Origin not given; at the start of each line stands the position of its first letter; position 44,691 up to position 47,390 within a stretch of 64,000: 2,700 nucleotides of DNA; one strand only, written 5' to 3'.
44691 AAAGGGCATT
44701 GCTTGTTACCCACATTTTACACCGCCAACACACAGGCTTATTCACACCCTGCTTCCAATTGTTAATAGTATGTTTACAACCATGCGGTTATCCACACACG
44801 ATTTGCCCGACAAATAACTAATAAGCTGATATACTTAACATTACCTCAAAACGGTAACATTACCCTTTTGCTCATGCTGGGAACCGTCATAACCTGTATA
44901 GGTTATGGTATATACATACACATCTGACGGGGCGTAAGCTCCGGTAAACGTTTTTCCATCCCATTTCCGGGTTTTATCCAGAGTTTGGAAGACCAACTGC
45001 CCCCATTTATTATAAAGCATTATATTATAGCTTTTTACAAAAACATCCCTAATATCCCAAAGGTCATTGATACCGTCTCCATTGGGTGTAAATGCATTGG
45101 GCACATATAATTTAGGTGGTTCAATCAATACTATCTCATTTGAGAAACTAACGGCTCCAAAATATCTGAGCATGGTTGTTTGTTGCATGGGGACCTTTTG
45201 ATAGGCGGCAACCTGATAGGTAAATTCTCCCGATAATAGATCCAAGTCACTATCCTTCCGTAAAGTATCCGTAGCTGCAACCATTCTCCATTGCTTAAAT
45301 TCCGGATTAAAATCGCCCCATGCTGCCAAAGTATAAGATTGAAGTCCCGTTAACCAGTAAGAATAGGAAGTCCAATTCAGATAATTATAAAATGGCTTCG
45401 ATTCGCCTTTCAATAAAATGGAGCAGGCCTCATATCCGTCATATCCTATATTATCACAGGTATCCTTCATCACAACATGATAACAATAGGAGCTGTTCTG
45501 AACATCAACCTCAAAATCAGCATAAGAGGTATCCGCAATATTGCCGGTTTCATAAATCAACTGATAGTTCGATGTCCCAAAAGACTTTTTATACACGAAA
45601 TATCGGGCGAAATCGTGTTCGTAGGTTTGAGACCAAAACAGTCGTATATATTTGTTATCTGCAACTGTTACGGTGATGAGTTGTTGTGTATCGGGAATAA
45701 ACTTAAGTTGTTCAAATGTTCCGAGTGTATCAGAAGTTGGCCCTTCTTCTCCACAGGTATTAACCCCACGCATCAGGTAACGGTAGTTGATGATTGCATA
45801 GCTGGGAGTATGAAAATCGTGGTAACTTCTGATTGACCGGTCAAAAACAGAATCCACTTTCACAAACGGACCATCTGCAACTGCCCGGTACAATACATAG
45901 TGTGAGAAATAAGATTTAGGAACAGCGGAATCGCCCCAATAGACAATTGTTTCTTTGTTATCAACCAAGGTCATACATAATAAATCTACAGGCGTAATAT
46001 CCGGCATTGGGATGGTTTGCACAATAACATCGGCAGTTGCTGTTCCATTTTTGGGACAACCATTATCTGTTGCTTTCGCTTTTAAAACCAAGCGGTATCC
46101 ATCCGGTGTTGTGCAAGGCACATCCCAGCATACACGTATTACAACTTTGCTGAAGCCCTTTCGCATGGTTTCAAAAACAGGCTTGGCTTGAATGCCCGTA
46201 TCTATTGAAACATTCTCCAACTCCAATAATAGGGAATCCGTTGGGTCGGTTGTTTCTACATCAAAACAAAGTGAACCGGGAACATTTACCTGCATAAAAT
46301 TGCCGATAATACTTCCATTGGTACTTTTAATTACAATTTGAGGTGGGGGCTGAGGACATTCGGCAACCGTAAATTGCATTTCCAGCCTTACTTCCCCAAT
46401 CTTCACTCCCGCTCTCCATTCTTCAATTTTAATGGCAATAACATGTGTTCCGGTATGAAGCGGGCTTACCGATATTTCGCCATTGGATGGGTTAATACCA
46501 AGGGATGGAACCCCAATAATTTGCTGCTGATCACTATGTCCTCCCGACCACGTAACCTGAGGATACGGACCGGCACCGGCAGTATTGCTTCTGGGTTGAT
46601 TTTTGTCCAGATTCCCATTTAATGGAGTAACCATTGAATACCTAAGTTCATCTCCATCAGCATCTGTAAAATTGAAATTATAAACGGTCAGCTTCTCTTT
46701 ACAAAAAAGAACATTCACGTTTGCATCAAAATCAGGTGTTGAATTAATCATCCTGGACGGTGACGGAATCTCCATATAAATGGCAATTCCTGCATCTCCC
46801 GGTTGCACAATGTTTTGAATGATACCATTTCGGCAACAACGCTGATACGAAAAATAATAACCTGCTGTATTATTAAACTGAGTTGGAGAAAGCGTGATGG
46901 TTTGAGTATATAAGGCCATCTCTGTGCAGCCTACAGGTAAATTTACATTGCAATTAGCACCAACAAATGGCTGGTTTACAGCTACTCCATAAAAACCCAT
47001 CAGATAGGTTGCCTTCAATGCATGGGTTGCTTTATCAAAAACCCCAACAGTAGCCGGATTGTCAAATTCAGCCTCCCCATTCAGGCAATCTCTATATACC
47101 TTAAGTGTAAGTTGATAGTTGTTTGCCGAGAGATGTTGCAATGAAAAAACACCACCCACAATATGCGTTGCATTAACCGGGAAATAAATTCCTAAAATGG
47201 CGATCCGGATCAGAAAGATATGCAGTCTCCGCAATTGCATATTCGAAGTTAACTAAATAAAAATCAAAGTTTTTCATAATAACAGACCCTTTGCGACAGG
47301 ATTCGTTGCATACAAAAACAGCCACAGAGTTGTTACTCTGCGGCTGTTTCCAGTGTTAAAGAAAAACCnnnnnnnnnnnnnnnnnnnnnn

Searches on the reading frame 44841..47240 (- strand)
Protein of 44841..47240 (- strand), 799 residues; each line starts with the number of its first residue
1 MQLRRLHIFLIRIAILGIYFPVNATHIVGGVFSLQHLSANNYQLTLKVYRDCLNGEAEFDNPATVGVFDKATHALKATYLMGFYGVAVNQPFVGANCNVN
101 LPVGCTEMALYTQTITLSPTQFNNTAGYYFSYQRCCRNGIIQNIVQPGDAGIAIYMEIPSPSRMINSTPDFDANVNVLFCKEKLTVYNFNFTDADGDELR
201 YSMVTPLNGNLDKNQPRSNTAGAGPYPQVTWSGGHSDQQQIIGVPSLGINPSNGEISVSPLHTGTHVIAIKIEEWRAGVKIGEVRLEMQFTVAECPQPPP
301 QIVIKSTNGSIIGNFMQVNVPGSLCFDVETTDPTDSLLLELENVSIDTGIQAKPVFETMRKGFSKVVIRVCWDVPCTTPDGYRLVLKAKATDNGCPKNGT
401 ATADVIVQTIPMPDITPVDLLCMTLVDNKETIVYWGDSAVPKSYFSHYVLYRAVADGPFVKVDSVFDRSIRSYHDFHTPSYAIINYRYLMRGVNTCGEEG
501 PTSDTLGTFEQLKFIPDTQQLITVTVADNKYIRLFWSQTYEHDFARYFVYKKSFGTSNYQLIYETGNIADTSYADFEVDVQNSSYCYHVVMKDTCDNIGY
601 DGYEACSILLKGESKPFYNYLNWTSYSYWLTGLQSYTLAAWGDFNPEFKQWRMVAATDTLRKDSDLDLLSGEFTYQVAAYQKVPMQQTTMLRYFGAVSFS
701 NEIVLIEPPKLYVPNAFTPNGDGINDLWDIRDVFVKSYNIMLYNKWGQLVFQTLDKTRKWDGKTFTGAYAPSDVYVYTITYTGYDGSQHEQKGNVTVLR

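Call 64: search_protein_families(library=ncbifam, proteins=[window:44841-47240:-], max_evalue=0.00001)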
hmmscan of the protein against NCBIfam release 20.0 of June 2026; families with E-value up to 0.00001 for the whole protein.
window:44841-47240:- (799 aa): 1 family
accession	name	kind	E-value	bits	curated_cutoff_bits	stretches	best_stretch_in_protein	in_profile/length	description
TIGR04131.1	Bac_Flav_CTERM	domain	2.4e-15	56.5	35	1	713-798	3-84/85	T9SS type B sorting domain-containing protein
